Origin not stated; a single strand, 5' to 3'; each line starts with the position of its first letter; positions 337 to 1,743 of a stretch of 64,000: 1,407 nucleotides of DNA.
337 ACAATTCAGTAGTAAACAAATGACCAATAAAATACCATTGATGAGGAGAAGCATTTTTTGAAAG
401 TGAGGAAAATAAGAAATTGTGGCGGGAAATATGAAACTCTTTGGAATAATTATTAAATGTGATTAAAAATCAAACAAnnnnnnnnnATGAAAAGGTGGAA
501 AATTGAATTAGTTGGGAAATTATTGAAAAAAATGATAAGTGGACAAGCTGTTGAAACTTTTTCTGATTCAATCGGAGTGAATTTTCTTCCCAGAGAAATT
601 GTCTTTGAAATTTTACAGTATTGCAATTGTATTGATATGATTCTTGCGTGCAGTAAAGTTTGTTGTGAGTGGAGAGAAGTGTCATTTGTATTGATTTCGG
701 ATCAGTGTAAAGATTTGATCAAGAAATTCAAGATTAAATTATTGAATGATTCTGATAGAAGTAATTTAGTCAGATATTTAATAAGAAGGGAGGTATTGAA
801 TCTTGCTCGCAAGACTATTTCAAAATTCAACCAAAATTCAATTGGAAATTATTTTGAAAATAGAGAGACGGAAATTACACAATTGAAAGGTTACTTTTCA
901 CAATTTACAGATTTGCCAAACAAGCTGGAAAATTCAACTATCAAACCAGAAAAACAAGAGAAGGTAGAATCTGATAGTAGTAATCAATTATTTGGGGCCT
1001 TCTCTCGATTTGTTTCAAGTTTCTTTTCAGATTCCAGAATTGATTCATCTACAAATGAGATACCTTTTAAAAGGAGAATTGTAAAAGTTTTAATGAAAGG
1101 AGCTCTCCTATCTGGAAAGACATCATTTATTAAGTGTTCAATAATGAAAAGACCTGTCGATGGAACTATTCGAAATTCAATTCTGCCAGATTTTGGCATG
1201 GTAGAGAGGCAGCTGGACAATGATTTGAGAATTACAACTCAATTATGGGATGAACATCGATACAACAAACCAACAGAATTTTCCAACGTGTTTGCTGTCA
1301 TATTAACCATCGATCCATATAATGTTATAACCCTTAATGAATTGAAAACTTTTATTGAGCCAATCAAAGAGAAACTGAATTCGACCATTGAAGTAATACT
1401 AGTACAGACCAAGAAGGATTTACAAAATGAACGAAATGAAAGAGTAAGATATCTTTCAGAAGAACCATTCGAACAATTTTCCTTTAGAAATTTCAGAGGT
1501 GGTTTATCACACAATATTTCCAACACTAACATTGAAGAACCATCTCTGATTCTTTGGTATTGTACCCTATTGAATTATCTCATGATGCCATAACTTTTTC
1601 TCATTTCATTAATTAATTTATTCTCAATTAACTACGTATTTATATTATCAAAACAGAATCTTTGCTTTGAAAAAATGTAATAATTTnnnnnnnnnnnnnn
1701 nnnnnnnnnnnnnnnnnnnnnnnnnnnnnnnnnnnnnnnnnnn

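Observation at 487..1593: F-box domain fused to a Ras-like GTPase domain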

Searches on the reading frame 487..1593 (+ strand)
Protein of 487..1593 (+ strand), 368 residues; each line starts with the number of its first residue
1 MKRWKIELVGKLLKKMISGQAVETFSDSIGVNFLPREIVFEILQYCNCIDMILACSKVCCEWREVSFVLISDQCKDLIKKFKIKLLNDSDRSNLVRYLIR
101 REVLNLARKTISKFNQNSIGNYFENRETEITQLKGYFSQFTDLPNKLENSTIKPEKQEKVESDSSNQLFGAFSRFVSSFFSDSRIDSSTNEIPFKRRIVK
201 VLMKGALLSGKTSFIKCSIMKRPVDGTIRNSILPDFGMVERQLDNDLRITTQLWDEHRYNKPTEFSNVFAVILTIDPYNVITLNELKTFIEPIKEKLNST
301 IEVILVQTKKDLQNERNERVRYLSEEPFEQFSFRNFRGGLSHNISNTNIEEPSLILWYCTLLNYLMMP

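Call 3: search_protein_families(library=pfam, proteins=[window:487-1593:+], max_evalue=10)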
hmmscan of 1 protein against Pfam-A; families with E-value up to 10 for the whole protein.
window:487-1593:+ (368 aa): 5 families
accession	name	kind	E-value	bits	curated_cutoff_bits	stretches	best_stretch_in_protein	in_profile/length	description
PF00646.38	F-box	-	1.4e-05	25.3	20.5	1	34-65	4-34/43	F-box domain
PF12937.12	F-box-like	-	8.1e-05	22.8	24.3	1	33-66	3-35/47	F-box-like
PF00071.28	Ras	-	0.00033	20.7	21.6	1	201-317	2-121/162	Ras family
PF17114.10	Nod1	-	0.05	14.2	28.2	1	153-180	11-38/145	Gef2-related medial cortical node protein Nod1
PF09888.14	DUF2115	-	0.13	13.2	25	1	285-366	31-111/162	Uncharacterized protein conserved in archaea (DUF2115)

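Call 4: search_protein_families(library=ncbifam, proteins=[window:487-1593:+], max_evalue=10)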
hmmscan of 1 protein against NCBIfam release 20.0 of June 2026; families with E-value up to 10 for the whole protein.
window:487-1593:+ (368 aa): 1 family
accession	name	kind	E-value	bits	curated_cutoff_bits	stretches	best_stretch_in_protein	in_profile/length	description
NF041761.1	PtuB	equivalog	0.0072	16.2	150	1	101-167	145-211/218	retron Ec78 anti-phage system effector HNH endonuclease PtuB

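Call 5: search_solved_structures(query=window:487-1590:+, max_evalue=10, show_alignments=3)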
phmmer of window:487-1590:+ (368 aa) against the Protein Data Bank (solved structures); distinct sequences matched with E-value up to 10: 77 (the best 60 are shown).
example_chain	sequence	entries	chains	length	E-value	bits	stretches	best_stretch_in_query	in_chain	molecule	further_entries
2g77_B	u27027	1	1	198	0.00061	22.2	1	193-314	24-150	Ras-related protein Rab-33B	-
6zay_A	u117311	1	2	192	0.0007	22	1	193-314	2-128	Ras-related protein Rab-33B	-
6y7g_A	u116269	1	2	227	0.001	21.4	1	206-343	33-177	Ras-related protein Rab-3C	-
8a4a_B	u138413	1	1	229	0.001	21.4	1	206-343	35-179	Ras-related protein Rab-3C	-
6y09_A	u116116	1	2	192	0.0013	21.1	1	193-314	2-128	Ras-related protein Rab-33B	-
1z06_A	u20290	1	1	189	0.0023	20.3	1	195-314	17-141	Ras-related protein Rab-33B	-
1yzq_A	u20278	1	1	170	0.0025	20.1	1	199-320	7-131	small GTP binding protein RAB6 isoform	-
3rab_A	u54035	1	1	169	0.0027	20.1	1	201-336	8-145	PROTEIN (RAB3A)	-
4rkf_A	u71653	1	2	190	0.0051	19.1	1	206-326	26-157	Ras-related protein Rab-3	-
6sur_A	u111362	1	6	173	0.0054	19.1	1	197-314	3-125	Ras-related protein Rab-33B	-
4dkx_A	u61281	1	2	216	0.006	18.9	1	198-320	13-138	Ras-related protein Rab-6A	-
1zbd_A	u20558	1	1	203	0.0074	18.6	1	201-336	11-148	RABPHILIN-3A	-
3dz8_A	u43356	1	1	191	0.011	18.1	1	206-345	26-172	Ras-related protein Rab-3B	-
2y8e_A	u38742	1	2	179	0.015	17.6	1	197-317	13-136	RAB-PROTEIN 6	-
8a4b_B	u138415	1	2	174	0.016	17.5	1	206-345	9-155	Ras-related protein Rab-3B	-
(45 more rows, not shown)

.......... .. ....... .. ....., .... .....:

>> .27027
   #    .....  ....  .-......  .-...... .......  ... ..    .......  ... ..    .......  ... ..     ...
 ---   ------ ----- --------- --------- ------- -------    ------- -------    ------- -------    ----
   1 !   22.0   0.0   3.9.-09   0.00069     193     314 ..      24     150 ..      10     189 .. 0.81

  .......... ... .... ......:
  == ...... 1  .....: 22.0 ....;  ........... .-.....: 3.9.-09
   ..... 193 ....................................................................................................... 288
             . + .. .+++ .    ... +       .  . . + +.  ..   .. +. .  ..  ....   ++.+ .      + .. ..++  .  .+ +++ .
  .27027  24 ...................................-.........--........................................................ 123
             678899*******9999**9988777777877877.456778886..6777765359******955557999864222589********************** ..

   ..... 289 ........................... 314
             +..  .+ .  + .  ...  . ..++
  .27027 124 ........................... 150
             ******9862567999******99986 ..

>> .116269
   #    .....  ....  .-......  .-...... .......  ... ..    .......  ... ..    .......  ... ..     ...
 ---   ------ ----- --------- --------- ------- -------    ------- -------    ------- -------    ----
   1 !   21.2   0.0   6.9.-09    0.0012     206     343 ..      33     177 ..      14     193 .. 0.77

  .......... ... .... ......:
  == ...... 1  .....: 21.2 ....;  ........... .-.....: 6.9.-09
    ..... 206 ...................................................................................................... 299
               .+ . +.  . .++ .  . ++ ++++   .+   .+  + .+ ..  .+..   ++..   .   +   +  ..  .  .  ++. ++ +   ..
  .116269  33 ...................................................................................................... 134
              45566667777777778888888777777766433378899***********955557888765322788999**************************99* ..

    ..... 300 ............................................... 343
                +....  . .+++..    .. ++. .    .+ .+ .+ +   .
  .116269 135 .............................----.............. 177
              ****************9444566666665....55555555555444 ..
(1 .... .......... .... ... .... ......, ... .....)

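Call 6: find_homologous_proteins(query=window:487-1590:+, max_evalue=0.001)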
Query window:487-1590:+ (368 aa): 1 proteins with E <= 0.001 among 1896 candidates.
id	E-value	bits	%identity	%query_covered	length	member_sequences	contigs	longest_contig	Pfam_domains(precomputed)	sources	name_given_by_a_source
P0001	1.9e-230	782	100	96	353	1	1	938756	PF00646.39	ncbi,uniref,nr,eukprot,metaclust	ncbi:rab subfamily member [Naegleria gruberi]|uniref:Rab subfamily member n=1 Tax=Naegleria gruberi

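Call 18: list_cluster_members(proteins=[P0001])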
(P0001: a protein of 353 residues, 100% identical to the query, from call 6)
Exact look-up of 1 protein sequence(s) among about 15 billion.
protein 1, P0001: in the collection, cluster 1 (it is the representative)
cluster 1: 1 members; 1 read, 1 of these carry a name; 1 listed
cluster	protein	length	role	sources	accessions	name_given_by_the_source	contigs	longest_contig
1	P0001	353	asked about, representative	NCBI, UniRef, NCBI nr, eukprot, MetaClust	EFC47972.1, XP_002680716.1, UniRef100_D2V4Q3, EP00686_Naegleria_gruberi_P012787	rab subfamily member [Naegleria gruberi] | Rab subfamily member n=1 Tax=Naegleria gruberi TaxID=5762 RepID=D2V4Q3_NAEGR | XP_002680716.1 rab subfamily member [Naegleria gruberi strain NEG-M]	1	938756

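Call 19: predict_structure(protein=window:487-1590:+)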
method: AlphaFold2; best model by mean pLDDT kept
length: 368 residues; sequences in the alignment: 1
mean_pLDDT: 33.4   pTM: 0.22
mean pLDDT of the five models: 33.4, 29.3, 28.5, 28.4, 26.0
residues with pLDDT >= 90: 0; 70-90: 0; 50-70: 4; < 50: 364
segments of 3 or more residues with pLDDT < 50: 1-287, 292-294, 296-368
pLDDT, mean of each block of 10 residues (from residue 1): 36 39 32 36 41 40 35 44 34 36 35 32 35 36 38 33 34 31 31 27 27 25 26 30 30 32 31 38 46 46 36 32 28 28 25 24 24
secondary structure, 60 per line:
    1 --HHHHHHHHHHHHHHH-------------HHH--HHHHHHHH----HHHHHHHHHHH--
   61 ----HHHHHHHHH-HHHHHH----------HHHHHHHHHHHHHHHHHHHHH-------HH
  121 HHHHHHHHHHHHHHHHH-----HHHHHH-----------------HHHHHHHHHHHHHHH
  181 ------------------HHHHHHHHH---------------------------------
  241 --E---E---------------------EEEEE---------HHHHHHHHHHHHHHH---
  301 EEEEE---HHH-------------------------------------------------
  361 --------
elements in order: H3-17 H36-43 H48-58 H65-73 H75-80 H91-111 H119-137 H143-148 H166-180 H199-207 E269-273 H283-297 E301-305

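Call 28: search_protein_representatives(protein=window:487-1590:+)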
Query: 368 residues. Proteins with E-value up to 0.001 (for the whole library): 30; up to 1e-10: 8; up to 1e-30: 2. The best 30 are listed.
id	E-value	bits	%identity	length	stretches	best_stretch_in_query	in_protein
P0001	6.1e-231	781.8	100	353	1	16-368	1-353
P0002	5.8e-32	127.5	34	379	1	31-368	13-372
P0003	7.6e-27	110.7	35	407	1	33-366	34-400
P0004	8.1e-21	90.9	37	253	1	130-366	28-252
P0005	1.0e-18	84.0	28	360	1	33-366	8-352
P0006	1.9e-18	83.1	27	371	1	29-366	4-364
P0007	8.2e-13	64.6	29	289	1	127-366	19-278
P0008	2.4e-11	59.7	41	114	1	257-368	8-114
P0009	2.6e-10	56.3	34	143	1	235-366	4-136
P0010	4.2e-10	55.6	28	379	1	31-366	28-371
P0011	5.7e-10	55.2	31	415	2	128-360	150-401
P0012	7.9e-08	48.2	27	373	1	29-366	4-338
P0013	1.3e-07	47.4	32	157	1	196-332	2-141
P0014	3.7e-07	46.0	31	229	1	200-366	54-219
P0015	3.3e-06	42.8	27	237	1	154-365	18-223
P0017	3.0e-05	39.7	29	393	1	32-366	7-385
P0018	4.1e-05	39.2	27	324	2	206-344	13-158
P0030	9.7e-04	34.7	27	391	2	196-356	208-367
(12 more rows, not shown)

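Call 30: list_cluster_members(proteins=[P0002, P0003, P0004, P0005, P0006, P0007, P0010, P0011, P0012, P0017])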
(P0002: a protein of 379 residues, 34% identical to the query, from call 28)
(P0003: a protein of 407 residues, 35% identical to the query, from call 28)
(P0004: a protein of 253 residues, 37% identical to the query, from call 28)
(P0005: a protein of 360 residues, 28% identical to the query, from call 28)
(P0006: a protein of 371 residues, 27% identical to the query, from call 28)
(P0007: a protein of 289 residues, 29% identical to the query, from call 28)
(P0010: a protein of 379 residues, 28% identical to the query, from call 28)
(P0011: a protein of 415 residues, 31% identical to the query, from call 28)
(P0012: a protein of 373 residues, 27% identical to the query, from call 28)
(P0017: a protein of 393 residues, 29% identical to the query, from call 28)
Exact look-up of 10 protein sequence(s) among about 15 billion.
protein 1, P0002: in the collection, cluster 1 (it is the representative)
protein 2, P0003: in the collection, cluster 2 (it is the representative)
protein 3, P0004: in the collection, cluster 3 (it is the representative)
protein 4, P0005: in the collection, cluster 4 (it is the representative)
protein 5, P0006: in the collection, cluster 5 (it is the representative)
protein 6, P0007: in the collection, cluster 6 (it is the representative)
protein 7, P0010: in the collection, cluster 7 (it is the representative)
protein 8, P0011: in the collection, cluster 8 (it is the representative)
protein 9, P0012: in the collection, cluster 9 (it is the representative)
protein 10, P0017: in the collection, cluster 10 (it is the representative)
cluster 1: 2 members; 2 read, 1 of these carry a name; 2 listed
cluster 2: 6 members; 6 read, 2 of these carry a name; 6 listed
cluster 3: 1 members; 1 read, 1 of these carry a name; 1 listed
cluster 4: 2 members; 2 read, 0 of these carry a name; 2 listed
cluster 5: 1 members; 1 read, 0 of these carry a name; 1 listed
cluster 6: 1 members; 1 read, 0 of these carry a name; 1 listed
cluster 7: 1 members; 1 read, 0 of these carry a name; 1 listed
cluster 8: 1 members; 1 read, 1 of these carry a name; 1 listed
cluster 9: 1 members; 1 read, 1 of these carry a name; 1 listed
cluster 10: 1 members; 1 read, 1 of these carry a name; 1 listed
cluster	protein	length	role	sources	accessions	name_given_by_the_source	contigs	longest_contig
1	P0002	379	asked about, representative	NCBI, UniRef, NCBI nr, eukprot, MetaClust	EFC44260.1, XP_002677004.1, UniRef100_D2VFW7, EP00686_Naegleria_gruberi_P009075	rab family small GTPase [Naegleria gruberi] | Rab family small GTPase n=1 Tax=Naegleria gruberi TaxID=5762 RepID=D2VFW7_NAEGR | XP_002677004.1 rab family small GTPase [Naegleria gruberi strain NEG-M]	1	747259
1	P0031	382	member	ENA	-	-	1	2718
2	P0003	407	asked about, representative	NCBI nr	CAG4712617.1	unnamed protein product [Naegleria fowleri]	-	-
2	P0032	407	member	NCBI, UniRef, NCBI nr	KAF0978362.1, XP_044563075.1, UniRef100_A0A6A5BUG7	hypothetical protein FDP41_002877 [Naegleria fowleri] | F-box domain-containing protein n=1 Tax=Naegleria fowleri TaxID=5763 ... | uncharacterized protein FDP41_002877 [Naegleria fowleri]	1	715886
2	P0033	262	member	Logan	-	-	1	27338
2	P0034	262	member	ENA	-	-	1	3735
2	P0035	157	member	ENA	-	-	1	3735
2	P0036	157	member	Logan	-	-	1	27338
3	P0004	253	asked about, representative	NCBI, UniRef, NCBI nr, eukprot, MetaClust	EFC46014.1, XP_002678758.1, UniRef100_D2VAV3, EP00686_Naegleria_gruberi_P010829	predicted protein [Naegleria gruberi] | Predicted protein n=1 Tax=Naegleria gruberi TaxID=5762 RepID=D2VAV3_NAEGR | uncharacterized protein NAEGRDRAFT_65991 [Naegleria gruberi]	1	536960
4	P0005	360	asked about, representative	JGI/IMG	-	-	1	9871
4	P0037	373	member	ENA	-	-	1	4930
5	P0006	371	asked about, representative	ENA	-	-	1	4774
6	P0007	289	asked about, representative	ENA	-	-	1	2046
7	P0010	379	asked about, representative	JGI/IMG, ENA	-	-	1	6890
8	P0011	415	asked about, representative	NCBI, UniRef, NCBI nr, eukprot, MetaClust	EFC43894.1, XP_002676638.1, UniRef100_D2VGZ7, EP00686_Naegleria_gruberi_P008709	rab family small GTPase [Naegleria gruberi] | Rab family small GTPase n=1 Tax=Naegleria gruberi TaxID=5762 RepID=D2VGZ7_NAEGR | XP_002676638.1 rab family small GTPase [Naegleria gruberi strain NEG-M]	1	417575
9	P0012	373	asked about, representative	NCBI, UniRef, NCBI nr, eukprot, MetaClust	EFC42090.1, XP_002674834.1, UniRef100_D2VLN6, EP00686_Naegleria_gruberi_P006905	Hypothetical protein NAEGRDRAFT_69845 [Naegleria gruberi] | F-box domain-containing protein n=1 Tax=Naegleria gruberi TaxID=5762 RepID=D2VLN6_NAEGR | uncharacterized protein NAEGRDRAFT_69845 [Naegleria gruberi]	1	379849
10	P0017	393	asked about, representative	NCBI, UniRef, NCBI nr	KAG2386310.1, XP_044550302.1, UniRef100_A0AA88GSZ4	hypothetical protein C9374_002756 [Naegleria lovaniensis] | F-box domain-containing protein n=1 Tax=Naegleria lovaniensis TaxID=51637 ... | uncharacterized protein C9374_002756 [Naegleria lovaniensis]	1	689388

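Call 33: search_solved_structures(query=A1, max_evalue=0.001, show_alignments=2)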
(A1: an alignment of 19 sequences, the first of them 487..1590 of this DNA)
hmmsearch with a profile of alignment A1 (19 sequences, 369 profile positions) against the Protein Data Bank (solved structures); distinct sequences matched with E-value up to 0.001: 934 (the best 60 are shown).
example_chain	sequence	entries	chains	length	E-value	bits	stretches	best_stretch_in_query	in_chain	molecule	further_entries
6zsi_A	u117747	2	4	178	9.7e-37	130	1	187-340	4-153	Ras-related protein Rab-8A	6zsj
4lhx_A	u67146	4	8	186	1.1e-36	129.8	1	187-340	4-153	Ras-related protein Rab-8A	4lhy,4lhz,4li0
6sq2_A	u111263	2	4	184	1.2e-36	129.7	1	186-340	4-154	Ras-related protein Rab-8A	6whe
6rir_A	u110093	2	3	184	1.2e-36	129.7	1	186-340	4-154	Ras-related protein Rab-8A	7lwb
5szi_A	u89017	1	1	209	1.5e-36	129.4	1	187-340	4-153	Ras-related protein Rab-8A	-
2fu5_C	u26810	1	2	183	1.8e-36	129.1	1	188-340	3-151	Ras-related protein Rab-8A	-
7bwt_B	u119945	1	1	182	2.3e-36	128.8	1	188-340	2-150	Ras-related protein Rab-8A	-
9ikq_A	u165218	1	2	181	2.3e-36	128.8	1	188-340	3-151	Ras-related protein Rab-8A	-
9m0o_D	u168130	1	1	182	2.3e-36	128.8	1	188-340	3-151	Ras-related protein Rab-8A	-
4lhv_A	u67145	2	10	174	5.6e-36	127.5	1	190-340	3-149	Ras-related protein Rab-8A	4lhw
3qbt_A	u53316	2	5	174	6.3e-36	127.4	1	190-340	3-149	Ras-related protein Rab-8A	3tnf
6yx5_A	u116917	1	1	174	6.4e-36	127.3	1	190-340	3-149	Ras-related protein Rab-8A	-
9rx4_E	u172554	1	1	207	6.6e-36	127.3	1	184-343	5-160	Ras-related protein Rab-1A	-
6stf_A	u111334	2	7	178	1.2e-35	126.4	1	191-340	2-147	Ras-related protein Rab-8A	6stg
8a4a_B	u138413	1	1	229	4.1e-35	124.7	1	181-326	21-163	Ras-related protein Rab-3C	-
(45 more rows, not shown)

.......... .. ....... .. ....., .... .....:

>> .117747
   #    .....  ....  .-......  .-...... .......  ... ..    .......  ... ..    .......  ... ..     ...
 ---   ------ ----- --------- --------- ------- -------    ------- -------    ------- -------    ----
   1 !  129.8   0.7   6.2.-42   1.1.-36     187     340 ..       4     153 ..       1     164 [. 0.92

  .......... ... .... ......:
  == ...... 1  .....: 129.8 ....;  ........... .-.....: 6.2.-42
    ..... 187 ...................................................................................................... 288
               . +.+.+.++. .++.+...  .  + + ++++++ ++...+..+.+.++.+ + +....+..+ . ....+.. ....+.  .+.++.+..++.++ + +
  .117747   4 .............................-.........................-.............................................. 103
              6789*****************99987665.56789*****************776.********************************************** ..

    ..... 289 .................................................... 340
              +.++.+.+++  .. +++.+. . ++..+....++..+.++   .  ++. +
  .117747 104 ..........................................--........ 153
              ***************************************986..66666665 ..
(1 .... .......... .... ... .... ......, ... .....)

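Call 34: search_protein_families(library=pfam, alignment_id=A1, max_evalue=0.01)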
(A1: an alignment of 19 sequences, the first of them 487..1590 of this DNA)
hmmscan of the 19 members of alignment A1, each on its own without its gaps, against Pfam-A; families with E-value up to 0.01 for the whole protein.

A. member 1, window:487-1590:+ (368 aa): 3 families
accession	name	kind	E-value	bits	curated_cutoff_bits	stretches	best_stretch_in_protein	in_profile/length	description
PF00646.38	F-box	-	1.4e-05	25.3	20.5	1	34-65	4-34/43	F-box domain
PF12937.12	F-box-like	-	8.1e-05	22.8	24.3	1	33-66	3-35/47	F-box-like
PF00071.28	Ras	-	0.00033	20.7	21.6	1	201-317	2-121/162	Ras family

B. families by the number of members that match (of 19 scanned): 9 families
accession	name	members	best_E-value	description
PF00071.28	Ras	18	1.9e-29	Ras family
PF08477.19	Roc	16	9.4e-21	Ras of Complex, Roc, domain of DAPkinase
PF00646.38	F-box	10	2.6e-07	F-box domain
PF00025.27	Arf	9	2.3e-10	ADP-ribosylation factor family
PF12937.12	F-box-like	9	4e-07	F-box-like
PF04670.18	Gtr1_RagA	2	1.4e-06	Gtr1/RagA G protein conserved region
PF07693.20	KAP_NTPase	2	0.00073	KAP family P-loop domain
PF02367.23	TsaE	1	0.0026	Threonylcarbamoyl adenosine biosynthesis protein TsaE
PF08694.16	UFC1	1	0.0042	Ubiquitin-fold modifier-conjugating enzyme 1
